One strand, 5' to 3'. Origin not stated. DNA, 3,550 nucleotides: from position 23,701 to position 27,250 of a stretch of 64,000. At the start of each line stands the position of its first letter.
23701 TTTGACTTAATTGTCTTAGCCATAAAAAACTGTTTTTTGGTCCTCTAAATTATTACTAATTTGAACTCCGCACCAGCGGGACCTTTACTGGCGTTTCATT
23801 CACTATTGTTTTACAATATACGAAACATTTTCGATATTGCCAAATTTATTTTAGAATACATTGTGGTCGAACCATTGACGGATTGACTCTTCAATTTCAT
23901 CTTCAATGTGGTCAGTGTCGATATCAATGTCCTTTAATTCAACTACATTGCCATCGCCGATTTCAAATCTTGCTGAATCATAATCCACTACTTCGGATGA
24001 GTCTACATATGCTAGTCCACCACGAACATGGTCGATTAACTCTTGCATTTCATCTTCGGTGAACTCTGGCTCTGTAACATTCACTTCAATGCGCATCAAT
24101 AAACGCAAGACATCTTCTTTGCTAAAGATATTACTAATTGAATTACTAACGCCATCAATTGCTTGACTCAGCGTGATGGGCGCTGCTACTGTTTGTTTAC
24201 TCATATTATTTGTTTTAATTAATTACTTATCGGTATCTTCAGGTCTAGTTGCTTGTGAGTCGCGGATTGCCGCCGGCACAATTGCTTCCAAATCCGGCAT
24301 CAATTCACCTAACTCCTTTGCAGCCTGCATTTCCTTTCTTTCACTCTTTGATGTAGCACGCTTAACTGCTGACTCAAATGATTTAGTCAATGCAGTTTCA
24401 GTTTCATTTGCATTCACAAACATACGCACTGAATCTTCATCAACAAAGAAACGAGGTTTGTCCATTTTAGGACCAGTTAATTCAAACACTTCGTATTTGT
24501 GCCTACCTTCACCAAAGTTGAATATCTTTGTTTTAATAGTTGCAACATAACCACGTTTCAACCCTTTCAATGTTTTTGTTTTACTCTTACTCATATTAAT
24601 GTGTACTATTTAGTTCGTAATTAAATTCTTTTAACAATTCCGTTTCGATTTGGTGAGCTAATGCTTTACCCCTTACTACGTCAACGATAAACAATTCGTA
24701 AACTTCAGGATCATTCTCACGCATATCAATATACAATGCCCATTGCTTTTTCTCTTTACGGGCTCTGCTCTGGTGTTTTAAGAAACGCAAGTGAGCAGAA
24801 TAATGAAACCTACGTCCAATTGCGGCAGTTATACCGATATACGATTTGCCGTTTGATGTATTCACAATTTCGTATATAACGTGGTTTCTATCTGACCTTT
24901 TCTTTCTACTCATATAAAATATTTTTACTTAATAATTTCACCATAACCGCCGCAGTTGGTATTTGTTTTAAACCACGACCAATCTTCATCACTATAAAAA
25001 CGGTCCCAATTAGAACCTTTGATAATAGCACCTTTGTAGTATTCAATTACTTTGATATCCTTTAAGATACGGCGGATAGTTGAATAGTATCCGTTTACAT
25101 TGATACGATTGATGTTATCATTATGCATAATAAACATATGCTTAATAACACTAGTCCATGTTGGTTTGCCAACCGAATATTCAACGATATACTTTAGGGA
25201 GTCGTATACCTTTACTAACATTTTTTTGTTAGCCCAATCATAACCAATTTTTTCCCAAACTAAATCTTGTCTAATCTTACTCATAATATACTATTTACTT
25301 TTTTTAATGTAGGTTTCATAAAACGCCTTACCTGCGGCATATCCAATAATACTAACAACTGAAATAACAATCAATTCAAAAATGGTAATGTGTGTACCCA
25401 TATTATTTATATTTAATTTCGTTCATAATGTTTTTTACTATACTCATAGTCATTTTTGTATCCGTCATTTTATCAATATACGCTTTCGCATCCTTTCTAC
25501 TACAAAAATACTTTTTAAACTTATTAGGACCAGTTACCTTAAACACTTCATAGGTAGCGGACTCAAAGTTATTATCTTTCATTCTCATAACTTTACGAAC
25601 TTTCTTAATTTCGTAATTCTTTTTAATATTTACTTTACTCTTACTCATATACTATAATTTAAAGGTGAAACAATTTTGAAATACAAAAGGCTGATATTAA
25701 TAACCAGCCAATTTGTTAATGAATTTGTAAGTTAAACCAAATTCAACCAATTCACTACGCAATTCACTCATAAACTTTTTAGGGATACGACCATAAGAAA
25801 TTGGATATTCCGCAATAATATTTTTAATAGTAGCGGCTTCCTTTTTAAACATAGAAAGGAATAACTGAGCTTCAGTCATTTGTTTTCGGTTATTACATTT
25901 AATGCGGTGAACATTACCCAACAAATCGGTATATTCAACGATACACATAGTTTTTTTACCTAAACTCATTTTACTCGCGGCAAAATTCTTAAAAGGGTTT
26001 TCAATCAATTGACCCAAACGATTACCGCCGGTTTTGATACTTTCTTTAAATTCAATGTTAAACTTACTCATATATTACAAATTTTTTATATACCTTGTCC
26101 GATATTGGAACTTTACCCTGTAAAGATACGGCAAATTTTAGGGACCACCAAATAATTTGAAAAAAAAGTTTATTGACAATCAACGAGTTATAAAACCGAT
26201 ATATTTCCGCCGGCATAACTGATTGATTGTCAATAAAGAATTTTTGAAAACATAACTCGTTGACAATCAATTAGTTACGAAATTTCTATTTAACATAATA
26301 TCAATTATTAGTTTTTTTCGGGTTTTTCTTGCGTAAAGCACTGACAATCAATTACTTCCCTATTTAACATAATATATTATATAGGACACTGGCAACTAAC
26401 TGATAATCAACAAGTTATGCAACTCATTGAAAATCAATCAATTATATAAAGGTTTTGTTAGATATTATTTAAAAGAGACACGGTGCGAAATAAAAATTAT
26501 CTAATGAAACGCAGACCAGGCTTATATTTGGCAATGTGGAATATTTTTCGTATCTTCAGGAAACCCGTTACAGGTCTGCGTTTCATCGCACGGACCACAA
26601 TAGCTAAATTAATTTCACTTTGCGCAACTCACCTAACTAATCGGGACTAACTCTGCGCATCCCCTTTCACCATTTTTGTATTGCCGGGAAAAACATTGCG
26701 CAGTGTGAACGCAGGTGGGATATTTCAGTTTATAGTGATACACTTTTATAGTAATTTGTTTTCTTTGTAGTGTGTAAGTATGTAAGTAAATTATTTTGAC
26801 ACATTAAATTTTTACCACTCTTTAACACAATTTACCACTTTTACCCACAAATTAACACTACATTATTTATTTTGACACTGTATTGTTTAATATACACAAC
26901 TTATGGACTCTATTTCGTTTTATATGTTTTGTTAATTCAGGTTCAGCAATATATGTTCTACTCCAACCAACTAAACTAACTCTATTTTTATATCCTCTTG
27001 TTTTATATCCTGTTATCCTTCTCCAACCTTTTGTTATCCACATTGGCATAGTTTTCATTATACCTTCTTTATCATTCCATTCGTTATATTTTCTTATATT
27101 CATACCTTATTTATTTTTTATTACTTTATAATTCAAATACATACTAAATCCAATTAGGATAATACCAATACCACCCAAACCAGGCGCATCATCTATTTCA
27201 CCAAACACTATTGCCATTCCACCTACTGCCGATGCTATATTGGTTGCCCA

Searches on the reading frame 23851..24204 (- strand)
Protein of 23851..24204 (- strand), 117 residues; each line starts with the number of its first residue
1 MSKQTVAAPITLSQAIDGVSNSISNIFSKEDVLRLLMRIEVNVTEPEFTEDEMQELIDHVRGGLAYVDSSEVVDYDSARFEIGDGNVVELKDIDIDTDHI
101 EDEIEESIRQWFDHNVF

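Call 48: search_protein_families(library=pfam, proteins=[window:23851-24204:-], max_evalue=0.1)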
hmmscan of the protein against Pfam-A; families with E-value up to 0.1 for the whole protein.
window:23851-24204:- (117 aa): 2 families
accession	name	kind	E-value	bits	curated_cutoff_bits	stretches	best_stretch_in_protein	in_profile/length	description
PF21076.3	GDH_ACT2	-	0.011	16.7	22.8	0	11-58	35-83/90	Glutamate dehydrogenase, ACT2 domain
PF17522.7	DUF5446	-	0.025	15.1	26.2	1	28-47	6-25/72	Family of unknown function (DUF5446)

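Call 80: search_protein_families(library=phrogs, proteins=[window:23851-24204:-], max_evalue=0.01)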
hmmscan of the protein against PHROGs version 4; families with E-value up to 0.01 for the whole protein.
window:23851-24204:- (117 aa): 0 families

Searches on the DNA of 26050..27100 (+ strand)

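Call 8: search_dna_similar(query=window:26100-27100:+, collection=phages, mode=distant, max_rows=30)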
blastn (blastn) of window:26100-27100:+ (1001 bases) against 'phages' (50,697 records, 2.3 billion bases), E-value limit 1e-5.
No match.

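Call 20: search_rna_families(source=window, start=26050, end=26900, threshold=evalue, max_evalue=10, show_alignments=3)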
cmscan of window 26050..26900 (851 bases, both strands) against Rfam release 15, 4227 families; matches with E-value up to 10: 9.
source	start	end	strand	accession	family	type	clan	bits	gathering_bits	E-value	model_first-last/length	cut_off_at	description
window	26163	26242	-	RF03692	MIR827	Gene; miRNA;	CL00143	29.8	65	0.0022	1-125/125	no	MIR827 microRNA precursor family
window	26160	26246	-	RF03664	MIR6288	Gene; miRNA;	-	25.3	74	0.017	1-92/92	no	MIR6288 microRNA precursor family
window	26154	26250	-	RF04130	MIR7996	Gene; miRNA;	-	17.7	119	2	1-190/190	no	MIR7996 microRNA precursor family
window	26170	26236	-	RF04228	MIR6140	Gene; miRNA;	-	17.1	140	3.2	1-165/165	no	MIR6140 microRNA precursor family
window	26213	26280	-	RF03585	mir-3938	Gene; miRNA;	-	16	94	4.1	1-88/88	no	mir-3938 microRNA precursor family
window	26509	26593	-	RF01860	Afu_455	Gene; snRNA; snoRNA; CD-box;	-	15.6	48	6.8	1-92/92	no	A. fumigatus snoRNA Afu_455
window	26353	26415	-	RF02539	SNOR75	Gene; snRNA; snoRNA; CD-box;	-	15.5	50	8.8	1-87/87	no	Plant small nucleolar RNA SNOR75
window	26815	26854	+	RF00165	Corona_pk3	Cis-reg;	CL00117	14.8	35.6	4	1-61/61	no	Coronavirus 3' UTR pseudoknot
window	26215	26351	-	RF01461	rli24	Gene; sRNA;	-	14.3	100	9.2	1-158/158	no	Listeria sRNA rli22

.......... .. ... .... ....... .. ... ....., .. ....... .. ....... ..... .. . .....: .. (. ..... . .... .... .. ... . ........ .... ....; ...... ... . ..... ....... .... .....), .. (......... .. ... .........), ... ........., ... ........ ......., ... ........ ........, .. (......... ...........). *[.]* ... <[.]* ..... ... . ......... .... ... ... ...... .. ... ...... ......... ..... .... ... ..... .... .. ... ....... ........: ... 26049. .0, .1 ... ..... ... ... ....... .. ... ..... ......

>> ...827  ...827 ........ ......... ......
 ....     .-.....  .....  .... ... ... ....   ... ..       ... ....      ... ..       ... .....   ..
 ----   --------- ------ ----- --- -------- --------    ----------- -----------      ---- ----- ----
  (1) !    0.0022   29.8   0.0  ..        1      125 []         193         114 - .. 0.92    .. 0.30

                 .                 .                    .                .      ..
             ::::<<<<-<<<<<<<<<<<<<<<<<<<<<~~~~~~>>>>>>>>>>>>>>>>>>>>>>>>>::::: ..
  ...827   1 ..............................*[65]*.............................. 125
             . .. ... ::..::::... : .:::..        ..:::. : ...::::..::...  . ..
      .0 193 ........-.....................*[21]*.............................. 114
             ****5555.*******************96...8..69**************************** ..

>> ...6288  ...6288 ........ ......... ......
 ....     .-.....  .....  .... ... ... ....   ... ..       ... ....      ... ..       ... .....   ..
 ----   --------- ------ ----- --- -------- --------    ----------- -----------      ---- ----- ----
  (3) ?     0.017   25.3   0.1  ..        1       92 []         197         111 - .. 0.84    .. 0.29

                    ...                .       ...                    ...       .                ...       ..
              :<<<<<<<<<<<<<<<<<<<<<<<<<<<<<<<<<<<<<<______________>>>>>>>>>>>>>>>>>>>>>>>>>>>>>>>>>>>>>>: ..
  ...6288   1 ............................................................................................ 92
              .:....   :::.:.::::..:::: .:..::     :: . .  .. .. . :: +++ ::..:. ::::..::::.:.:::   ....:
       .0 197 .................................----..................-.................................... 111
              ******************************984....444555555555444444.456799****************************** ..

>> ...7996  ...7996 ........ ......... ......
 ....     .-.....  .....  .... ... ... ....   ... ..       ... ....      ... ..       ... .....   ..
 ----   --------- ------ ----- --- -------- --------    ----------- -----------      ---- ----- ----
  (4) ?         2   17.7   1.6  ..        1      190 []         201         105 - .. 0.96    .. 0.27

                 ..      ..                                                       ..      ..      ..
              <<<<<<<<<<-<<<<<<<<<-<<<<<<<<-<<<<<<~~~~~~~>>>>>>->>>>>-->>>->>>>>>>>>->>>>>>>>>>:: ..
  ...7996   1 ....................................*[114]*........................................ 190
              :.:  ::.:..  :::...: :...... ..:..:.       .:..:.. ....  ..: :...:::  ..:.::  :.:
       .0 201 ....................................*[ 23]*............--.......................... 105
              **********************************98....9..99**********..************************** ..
